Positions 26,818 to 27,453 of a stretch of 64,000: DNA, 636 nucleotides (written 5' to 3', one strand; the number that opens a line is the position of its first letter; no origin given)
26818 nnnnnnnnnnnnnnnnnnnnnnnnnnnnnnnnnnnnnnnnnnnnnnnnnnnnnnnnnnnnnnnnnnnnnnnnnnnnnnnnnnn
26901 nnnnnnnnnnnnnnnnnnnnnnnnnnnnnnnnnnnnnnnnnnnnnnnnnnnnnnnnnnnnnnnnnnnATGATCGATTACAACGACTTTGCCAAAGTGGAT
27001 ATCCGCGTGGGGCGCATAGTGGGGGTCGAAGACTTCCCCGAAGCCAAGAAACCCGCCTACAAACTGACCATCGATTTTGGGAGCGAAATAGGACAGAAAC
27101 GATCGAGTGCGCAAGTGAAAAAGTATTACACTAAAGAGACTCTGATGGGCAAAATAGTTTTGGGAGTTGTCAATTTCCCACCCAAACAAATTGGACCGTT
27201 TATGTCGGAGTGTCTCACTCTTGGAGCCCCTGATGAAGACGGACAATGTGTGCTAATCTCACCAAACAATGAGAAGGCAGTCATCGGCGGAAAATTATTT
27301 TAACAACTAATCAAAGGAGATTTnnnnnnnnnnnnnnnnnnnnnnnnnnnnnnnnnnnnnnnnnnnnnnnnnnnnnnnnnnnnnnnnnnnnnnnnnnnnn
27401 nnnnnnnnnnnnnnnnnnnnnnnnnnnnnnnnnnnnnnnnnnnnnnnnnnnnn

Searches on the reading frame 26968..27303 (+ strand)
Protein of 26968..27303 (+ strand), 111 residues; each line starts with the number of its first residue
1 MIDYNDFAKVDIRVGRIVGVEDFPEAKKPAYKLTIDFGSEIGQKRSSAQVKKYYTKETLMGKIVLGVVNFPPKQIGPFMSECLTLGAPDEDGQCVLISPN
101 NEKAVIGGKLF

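Call 10: search_protein_families(library=pfam, proteins=[window:26968-27303:+])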
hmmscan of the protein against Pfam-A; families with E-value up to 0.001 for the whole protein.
window:26968-27303:+ (111 aa): 1 family
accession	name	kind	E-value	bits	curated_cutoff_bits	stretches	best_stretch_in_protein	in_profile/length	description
PF01588.26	tRNA_bind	-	1.7e-14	54.1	27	1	12-102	1-90/96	Putative tRNA binding domain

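Call 11: search_protein_families(library=ncbifam, proteins=[window:26968-27303:+])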
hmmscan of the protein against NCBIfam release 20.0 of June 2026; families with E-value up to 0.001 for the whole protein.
window:26968-27303:+ (111 aa): 9 families
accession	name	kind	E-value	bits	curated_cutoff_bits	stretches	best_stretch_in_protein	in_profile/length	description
NF007495.0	PRK10089.1-4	equivalog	1.1e-46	158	117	1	1-110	4-112/113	tRNA-binding protein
NF007494.0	PRK10089.1-3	equivalog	9.1e-44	148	109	1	1-103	3-105/112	tRNA-binding protein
TIGR02222.1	chap_CsaA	subfamily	2.5e-42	143.2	119.65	1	4-104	1-101/107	export-related chaperone CsaA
NF007493.0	PRK10089.1-2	equivalog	8.1e-41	138.6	160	1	2-103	4-105/112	tRNA-binding protein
NF007496.0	PRK10089.1-5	equivalog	4.7e-33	113.7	171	1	1-102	1-101/109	chaperone CsaA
NF001100.0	PRK00133.1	equivalog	4.9e-17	61.7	587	1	2-103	571-669/676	methionine--tRNA ligase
TIGR00399.1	metG_C_term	equivalog_domain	1.2e-16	60.8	116.65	1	2-103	34-132/139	methionine--tRNA ligase subunit beta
NF007492.0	PRK10089.1-1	equivalog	8.1e-16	57.9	150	1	2-101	4-101/110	tRNA-binding protein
NF008900.0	PRK12267.1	equivalog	1.6e-13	50.1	598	1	2-102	543-640/648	methionine--tRNA ligase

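Call 12: find_related_loci(query=window:26968-27303:+, collection=genome_contigs, flank=3000)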
Query window:26968-27303:+ (111 aa) in genome_contigs; peptide patterns used: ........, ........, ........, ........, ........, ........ (x = any residue, [..] = any of these).
600 stretches matched a pattern (row limit reached: there are more); 552 encode a relative of the query (tblastn E <= 1e-3); the best 80 are kept; 80 distinct loci.
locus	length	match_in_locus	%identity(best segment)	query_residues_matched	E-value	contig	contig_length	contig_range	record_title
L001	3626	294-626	90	1-111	3e-66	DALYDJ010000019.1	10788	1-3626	MAG TPA_asm: Candidatus Woesebacteria bacterium isolate CTOTU14224 NODE_1491_length_10788_cov_3.810864, whole genome sho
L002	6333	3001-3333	90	1-111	4e-65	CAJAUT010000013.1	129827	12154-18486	uncultured bacterium isolate Loc080925-6m_bin-0061 genome assembly, contig: bin-0061:13/34, whole genome shotgun sequenc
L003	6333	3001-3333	70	1-111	4e-51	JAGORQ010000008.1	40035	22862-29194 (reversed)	Candidatus Shapirobacteria bacterium isolate Gw_Eff_bin_278 Gw_Eff_1679_length_40035_cov_4.736444, whole genome shotgun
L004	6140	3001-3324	71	4-111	3e-51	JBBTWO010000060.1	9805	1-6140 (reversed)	MAG: Patescibacteria group bacterium isolate H41-bin046_1 H41_bin046_1_000000000060, whole genome shotgun sequence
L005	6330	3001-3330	69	1-111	5e-51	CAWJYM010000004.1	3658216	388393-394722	MAG: uncultured Acidobacteriota bacterium isolate MFD06742.bin.1.259 genome assembly, contig: contig_3210, whole genome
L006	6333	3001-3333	69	1-111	6e-51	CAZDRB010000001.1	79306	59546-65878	MAG TPA_asm: uncultured Pseudomonadales bacterium isolate SRP093185_co1_60 genome assembly, contig: NODE_102_length_7930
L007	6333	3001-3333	68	1-111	6e-50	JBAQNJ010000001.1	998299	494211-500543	MAG: Microgenomates group bacterium isolate MFD12002_ilm_asm_bin60 k127_48021, whole genome shotgun sequence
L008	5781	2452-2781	71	1-111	3e-50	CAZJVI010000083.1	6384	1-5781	MAG TPA_asm: uncultured Gammaproteobacteria bacterium isolate binchicken_co50_326 genome assembly, contig: NODE_17274_le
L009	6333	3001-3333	67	1-111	2e-49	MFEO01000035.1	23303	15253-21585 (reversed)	MAG: Candidatus Doudnabacteria bacterium RIFCSPHIGHO2_01_FULL_50_11 rifcsphigho2_01_scaffold_7520, whole genome shotgun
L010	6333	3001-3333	68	1-111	5e-49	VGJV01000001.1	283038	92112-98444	MAG: Candidatus Liptonbacteria bacterium isolate M_DeepCast_50m_m2_187 M_DeepCast_50m_m2_187_Ga0194121_10000014, whole g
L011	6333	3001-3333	69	1-111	7e-49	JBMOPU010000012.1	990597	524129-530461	MAG: Patescibacteria group bacterium isolate Betzabe_MAG136 MAG136_14, whole genome shotgun sequence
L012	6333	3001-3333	68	1-111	1e-48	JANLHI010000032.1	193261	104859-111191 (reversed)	MAG: Patescibacteria group bacterium isolate P6-13 k99_221917, whole genome shotgun sequence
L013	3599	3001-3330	70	1-111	3e-48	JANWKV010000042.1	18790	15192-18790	MAG: Candidatus Microgenomates bacterium isolate CRAIB_MAG102 c_000000055863, whole genome shotgun sequence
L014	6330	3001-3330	68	1-111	4e-48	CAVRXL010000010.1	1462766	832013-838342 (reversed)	MAG: uncultured Acidobacteriota bacterium isolate MFD06229.bin.1.246 genome assembly, contig: contig_3701, whole genome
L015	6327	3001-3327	68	2-111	1e-47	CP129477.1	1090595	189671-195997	MAG: Candidatus Dojkabacteria bacterium isolate cMAG.19 chromosome, complete genome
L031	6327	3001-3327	66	2-111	1e-44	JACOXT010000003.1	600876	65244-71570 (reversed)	MAG: Candidatus Levyibacteriota bacterium isolate NC_groundwater_160_Ag_S-0.1um_36_20 S4_GD2017_2_S1_scaffold_58, whole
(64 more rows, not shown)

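Call 39: find_homologous_proteins(query=window:26968-27303:+, max_evalue=1e-30)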
Query window:26968-27303:+ (111 aa): 6165 proteins with E <= 1e-30 among 8000 candidates; the best 120 are listed.
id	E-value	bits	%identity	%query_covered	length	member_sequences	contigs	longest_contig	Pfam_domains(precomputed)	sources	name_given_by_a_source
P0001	8.9e-64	231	95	100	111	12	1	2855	PF01588.27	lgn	-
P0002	3.0e-61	222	90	100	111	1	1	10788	PF01588.27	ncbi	-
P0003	1.0e-60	221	90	100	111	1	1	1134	PF01588.27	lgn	-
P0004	1.8e-60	220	90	100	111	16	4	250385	PF01588.27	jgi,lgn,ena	jgi:tRNA-binding protein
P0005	2.2e-59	216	88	100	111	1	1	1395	PF01588.27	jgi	jgi:tRNA-binding protein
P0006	4.2e-59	215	87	100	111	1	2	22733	PF01588.27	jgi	jgi:tRNA-binding protein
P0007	1.2e-58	214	87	100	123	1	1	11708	PF01588.27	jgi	jgi:tRNA-binding protein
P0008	1.5e-58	214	86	99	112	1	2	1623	PF01588.27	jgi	jgi:tRNA-binding protein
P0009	1.7e-58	214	87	100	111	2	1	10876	PF01588.27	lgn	-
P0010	2.1e-58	213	84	100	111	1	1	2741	PF01588.27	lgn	-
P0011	3.2e-58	213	86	100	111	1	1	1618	PF01588.27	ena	-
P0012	5.3e-58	212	86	99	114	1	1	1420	PF01588.27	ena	-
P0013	1.0e-57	211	86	99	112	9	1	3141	PF01588.27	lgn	-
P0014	1.8e-57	210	86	100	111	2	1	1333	PF01588.27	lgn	-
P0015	3.7e-57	209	86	100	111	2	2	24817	PF01588.27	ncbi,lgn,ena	-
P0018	3.7e-56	206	83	100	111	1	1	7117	PF01588.27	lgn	-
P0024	1.6e-55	204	81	100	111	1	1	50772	PF01588.27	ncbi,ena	-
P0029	1.3e-54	201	83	100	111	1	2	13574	PF01588.27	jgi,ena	-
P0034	3.5e-54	200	82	100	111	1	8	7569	PF01588.27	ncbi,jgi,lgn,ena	-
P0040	7.5e-53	195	79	99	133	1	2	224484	PF01588.27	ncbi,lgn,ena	-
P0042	1.4e-52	194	78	100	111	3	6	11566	PF01588.27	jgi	jgi:tRNA-binding protein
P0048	1.1e-49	185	73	100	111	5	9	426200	PF01588.27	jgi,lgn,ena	-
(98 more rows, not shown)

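Call 41: find_encoding_contigs(protein=P0001, flank=2000, max_places=3)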
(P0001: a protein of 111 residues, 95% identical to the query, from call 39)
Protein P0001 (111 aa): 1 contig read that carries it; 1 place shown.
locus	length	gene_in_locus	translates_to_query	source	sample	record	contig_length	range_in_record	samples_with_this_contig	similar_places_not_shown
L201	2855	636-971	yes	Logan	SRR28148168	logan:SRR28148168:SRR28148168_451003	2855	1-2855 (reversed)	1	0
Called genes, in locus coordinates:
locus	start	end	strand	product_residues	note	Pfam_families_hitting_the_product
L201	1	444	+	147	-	?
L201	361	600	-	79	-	-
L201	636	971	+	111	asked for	PF01588:tRNA_bind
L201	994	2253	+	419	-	PF00587:tRNA-synt_2b, PF03129:HGTP_anticodon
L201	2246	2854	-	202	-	?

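Call 42: find_encoding_contigs(protein=P0006, flank=2000, max_places=3)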
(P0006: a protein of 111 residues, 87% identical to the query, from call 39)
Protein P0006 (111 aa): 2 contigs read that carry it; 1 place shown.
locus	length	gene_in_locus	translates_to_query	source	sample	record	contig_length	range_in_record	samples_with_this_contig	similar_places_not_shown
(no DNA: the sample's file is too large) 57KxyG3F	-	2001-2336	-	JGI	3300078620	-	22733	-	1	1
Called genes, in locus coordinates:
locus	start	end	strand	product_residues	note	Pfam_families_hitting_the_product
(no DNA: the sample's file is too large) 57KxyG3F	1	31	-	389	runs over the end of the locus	PF26514:DUF8173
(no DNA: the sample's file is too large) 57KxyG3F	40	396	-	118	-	PF03819:MazG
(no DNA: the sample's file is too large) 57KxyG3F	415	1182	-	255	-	PF06966:DUF1295, PF02544:Steroid_dh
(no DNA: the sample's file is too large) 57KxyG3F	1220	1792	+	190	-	-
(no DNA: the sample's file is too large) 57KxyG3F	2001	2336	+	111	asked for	PF01588:tRNA_bind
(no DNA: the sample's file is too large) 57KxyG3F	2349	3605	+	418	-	PF00587:tRNA-synt_2b, PF03129:HGTP_anticodon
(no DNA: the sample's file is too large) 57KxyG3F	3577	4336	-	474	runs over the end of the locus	PF00749:tRNA-synt_1c, PF19269:Anticodon_2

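Call 43: find_encoding_contigs(protein=P0007, flank=2000, max_places=3)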
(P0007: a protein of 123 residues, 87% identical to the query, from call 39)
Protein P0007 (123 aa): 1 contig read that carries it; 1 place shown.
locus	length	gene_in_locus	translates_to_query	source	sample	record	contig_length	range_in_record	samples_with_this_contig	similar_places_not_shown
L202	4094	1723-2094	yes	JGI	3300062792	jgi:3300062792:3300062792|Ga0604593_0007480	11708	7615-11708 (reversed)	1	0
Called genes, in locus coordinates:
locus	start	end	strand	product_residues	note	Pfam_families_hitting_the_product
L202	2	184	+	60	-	?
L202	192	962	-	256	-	PF06966:DUF1295, PF04191:PEMT (weak), PF02544:Steroid_dh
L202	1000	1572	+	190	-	-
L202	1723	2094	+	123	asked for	PF01588:tRNA_bind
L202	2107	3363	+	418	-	PF00587:tRNA-synt_2b, PF03129:HGTP_anticodon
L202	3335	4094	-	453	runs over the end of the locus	PF00749:tRNA-synt_1c, PF19269:Anticodon_2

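Call 44: find_encoding_contigs(protein=P0009, flank=2000, max_places=3)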
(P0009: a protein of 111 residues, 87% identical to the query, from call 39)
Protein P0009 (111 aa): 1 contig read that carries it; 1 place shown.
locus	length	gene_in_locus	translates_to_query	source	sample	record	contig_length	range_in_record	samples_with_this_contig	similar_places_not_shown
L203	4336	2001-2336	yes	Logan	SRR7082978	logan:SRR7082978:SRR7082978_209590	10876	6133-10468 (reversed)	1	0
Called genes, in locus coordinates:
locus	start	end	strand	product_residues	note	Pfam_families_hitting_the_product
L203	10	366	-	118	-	PF03819:MazG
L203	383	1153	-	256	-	PF06966:DUF1295, PF02544:Steroid_dh (weak), PF04191:PEMT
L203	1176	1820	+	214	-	-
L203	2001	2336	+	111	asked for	PF01588:tRNA_bind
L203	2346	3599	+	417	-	PF00587:tRNA-synt_2b, PF03129:HGTP_anticodon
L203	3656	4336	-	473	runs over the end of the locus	PF00749:tRNA-synt_1c, PF19269:Anticodon_2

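Call 45: find_encoding_contigs(protein=P0015, flank=2000, max_places=3)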
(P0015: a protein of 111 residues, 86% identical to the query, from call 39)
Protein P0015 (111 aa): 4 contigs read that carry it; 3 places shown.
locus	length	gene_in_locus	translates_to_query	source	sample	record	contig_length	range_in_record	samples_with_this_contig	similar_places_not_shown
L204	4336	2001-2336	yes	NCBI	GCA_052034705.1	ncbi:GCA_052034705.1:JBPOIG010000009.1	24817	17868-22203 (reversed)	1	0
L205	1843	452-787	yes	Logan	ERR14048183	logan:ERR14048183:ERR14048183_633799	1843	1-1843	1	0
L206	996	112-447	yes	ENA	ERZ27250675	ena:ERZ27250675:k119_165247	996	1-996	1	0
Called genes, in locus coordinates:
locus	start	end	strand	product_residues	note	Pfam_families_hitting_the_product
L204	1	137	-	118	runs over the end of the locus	PF03819:MazG (weak)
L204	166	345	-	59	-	-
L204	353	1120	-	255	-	PF06966:DUF1295, PF02544:Steroid_dh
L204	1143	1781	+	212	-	-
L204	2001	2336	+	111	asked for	PF01588:tRNA_bind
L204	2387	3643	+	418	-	PF00587:tRNA-synt_2b, PF03129:HGTP_anticodon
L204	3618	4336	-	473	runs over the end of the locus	PF00749:tRNA-synt_1c, PF19269:Anticodon_2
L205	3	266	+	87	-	?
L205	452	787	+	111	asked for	PF01588:tRNA_bind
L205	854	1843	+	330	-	?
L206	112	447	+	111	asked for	PF01588:tRNA_bind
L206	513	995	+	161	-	?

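Call 46: find_encoding_contigs(protein=P0024, flank=2000, max_places=3)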
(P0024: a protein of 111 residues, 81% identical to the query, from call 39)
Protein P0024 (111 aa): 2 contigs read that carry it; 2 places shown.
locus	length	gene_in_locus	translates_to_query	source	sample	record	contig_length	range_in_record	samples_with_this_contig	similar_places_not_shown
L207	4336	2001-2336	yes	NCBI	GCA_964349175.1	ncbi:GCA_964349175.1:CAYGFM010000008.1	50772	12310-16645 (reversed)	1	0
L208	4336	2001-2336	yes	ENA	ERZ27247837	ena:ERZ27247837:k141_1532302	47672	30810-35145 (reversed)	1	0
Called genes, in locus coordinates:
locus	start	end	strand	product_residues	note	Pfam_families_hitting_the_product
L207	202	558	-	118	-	PF03819:MazG (weak)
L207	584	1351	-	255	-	PF06966:DUF1295, PF02544:Steroid_dh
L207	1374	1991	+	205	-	-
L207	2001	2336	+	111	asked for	PF01588:tRNA_bind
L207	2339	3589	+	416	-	PF00587:tRNA-synt_2b, PF03129:HGTP_anticodon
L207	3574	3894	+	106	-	-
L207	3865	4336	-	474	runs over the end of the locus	PF00749:tRNA-synt_1c, PF19269:Anticodon_2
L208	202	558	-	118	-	PF03819:MazG (weak)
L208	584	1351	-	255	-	PF06966:DUF1295, PF02544:Steroid_dh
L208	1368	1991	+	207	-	-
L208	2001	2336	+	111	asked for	PF01588:tRNA_bind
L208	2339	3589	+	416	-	PF00587:tRNA-synt_2b, PF03129:HGTP_anticodon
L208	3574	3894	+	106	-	-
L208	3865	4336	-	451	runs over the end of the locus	PF00749:tRNA-synt_1c, PF19269:Anticodon_2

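Call 47: find_encoding_contigs(protein=P0034, flank=2000, max_places=6)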
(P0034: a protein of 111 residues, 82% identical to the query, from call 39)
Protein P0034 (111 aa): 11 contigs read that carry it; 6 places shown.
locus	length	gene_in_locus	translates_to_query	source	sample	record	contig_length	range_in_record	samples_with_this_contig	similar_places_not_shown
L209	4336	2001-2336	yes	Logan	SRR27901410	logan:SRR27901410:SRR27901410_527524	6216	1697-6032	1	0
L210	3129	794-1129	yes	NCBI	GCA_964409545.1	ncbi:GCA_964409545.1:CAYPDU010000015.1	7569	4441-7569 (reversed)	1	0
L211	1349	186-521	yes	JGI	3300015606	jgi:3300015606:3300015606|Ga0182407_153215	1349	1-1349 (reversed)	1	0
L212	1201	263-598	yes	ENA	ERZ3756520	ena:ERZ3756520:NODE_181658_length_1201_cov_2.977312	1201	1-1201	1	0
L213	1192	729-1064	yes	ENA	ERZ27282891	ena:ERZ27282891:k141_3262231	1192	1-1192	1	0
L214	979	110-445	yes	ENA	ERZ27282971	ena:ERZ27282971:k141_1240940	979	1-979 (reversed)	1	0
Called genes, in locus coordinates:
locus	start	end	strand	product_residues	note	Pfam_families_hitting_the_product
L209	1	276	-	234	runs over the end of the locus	-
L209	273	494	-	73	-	-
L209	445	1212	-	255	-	PF06966:DUF1295, PF02544:Steroid_dh (weak), PF04191:PEMT (weak)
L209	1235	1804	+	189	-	-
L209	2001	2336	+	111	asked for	PF01588:tRNA_bind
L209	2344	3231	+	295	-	PF00892:EamA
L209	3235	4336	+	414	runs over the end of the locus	PF00587:tRNA-synt_2b, PF03129:HGTP_anticodon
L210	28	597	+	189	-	-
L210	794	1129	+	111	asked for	PF01588:tRNA_bind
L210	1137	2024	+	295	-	PF00892:EamA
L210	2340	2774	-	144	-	-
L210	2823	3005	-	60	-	-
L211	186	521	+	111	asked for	PF01588:tRNA_bind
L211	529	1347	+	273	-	?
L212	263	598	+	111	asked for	PF01588:tRNA_bind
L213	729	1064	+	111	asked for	PF01588:tRNA_bind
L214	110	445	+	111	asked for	PF01588:tRNA_bind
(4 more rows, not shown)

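Call 48: find_encoding_contigs(protein=P0042, flank=2000, max_places=6)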
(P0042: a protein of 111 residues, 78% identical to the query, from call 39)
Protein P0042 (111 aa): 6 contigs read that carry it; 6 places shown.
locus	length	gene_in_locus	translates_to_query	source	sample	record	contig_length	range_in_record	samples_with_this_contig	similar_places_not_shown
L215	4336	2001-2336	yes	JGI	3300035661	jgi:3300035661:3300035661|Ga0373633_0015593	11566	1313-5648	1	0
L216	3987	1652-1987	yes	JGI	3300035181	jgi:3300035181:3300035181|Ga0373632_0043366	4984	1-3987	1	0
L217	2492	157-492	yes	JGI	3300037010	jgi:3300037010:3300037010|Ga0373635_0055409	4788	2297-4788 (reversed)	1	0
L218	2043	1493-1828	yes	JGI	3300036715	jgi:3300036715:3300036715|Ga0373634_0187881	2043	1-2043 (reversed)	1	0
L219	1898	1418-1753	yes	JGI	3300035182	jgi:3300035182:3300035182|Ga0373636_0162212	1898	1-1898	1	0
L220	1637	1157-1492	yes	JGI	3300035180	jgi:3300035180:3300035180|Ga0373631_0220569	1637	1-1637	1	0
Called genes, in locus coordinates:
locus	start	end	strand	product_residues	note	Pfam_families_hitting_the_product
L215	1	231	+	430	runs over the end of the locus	PF00239:Resolvase, PF07508:Recombinase, PF13408:Zn_ribbon_recom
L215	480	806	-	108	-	PF01541:GIY-YIG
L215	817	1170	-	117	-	PF03819:MazG (weak)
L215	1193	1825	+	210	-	-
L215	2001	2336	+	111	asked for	PF01588:tRNA_bind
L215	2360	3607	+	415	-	PF00587:tRNA-synt_2b, PF03129:HGTP_anticodon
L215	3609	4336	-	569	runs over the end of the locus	PF13522:GATase_6, PF13537:GATase_7, PF13580:SIS_2 (faint), PF01380:SIS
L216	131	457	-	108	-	PF01541:GIY-YIG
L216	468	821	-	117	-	PF03819:MazG (weak)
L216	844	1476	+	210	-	-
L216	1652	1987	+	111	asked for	PF01588:tRNA_bind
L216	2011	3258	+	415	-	PF00587:tRNA-synt_2b, PF03129:HGTP_anticodon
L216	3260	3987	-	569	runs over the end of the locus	PF13522:GATase_6, PF13537:GATase_7, PF13580:SIS_2 (faint), PF01380:SIS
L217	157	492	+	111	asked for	PF01588:tRNA_bind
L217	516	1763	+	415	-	PF00587:tRNA-synt_2b, PF03129:HGTP_anticodon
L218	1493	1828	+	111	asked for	PF01588:tRNA_bind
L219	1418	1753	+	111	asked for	PF01588:tRNA_bind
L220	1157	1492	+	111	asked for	PF01588:tRNA_bind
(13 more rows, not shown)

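Call 57: find_encoding_contigs(protein=P0018, flank=1500, max_places=3)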
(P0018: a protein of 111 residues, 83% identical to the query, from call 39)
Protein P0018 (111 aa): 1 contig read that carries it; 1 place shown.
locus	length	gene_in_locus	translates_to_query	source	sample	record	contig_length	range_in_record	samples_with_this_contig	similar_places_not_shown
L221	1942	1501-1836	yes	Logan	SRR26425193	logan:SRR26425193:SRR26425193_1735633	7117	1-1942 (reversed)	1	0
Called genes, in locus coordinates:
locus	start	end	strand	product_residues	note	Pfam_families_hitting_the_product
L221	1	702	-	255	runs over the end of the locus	PF06966:DUF1295, PF04191:PEMT (weak), PF02544:Steroid_dh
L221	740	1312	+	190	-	-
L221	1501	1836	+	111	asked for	PF01588:tRNA_bind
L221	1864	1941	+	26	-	?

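Call 58: find_encoding_contigs(protein=P0029, flank=1500, max_places=3)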
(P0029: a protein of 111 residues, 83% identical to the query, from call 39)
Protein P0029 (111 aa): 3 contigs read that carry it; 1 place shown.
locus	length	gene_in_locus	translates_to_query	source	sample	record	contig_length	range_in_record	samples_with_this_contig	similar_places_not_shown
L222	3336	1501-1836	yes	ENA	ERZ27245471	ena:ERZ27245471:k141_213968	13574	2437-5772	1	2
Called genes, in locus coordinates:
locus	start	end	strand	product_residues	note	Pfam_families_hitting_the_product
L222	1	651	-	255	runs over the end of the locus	PF06966:DUF1295, PF04191:PEMT, PF02544:Steroid_dh (weak)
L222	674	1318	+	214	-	-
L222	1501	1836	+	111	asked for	PF01588:tRNA_bind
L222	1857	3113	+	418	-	PF00587:tRNA-synt_2b, PF03129:HGTP_anticodon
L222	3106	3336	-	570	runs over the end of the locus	PF13522:GATase_6, PF13537:GATase_7, PF01380:SIS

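Call 59: find_encoding_contigs(protein=P0040, flank=1500, max_places=3)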
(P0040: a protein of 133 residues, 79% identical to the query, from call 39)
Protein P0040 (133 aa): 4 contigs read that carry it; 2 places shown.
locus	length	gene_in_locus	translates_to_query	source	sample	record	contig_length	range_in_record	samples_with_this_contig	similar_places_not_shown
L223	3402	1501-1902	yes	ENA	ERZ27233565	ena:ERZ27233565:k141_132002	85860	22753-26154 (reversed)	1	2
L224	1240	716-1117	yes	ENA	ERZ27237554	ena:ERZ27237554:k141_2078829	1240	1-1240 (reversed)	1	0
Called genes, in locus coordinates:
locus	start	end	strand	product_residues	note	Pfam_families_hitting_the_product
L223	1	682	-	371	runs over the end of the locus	PF26514:DUF8173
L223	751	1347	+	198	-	-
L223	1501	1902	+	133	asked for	PF01588:tRNA_bind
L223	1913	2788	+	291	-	PF00892:EamA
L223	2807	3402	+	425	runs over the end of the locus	PF00587:tRNA-synt_2b, PF03129:HGTP_anticodon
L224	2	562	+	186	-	?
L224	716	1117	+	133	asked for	PF01588:tRNA_bind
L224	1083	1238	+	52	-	?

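Call 60: find_encoding_contigs(protein=P0048, flank=1500, max_places=8)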
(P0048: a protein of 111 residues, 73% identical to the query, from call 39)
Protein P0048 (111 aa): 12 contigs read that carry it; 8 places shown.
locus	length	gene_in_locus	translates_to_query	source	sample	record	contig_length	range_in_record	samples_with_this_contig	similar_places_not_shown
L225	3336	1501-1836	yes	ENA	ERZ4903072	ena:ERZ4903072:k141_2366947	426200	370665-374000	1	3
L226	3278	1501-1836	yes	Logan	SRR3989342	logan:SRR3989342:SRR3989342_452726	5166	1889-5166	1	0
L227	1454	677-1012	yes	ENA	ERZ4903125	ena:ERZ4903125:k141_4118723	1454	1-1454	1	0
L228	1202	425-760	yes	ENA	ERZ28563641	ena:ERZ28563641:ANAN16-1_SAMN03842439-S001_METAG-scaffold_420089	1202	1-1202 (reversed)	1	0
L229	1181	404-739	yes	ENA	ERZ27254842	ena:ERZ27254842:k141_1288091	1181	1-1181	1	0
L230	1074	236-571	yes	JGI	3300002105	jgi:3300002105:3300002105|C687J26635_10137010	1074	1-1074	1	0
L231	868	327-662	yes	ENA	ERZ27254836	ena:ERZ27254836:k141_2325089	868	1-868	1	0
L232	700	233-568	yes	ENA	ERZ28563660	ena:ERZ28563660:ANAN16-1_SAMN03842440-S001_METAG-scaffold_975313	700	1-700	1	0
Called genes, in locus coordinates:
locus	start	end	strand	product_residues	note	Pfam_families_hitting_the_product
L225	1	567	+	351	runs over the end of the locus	PF02163:Peptidase_M50, PF13180:PDZ_2, PF17820:PDZ_6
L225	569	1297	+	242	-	-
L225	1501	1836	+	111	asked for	PF01588:tRNA_bind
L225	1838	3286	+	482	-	PF00587:tRNA-synt_2b, PF03129:HGTP_anticodon, PF09180:ProRS-C_1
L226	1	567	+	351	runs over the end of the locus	PF02163:Peptidase_M50, PF13180:PDZ_2, PF17820:PDZ_6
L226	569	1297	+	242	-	-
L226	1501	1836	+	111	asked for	PF01588:tRNA_bind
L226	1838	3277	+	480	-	?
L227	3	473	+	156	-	?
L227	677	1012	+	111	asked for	PF01588:tRNA_bind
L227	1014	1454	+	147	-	?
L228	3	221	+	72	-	?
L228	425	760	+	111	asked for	PF01588:tRNA_bind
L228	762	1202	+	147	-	?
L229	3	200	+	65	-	?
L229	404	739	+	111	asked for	PF01588:tRNA_bind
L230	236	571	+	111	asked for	PF01588:tRNA_bind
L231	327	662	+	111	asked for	PF01588:tRNA_bind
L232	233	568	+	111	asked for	PF01588:tRNA_bind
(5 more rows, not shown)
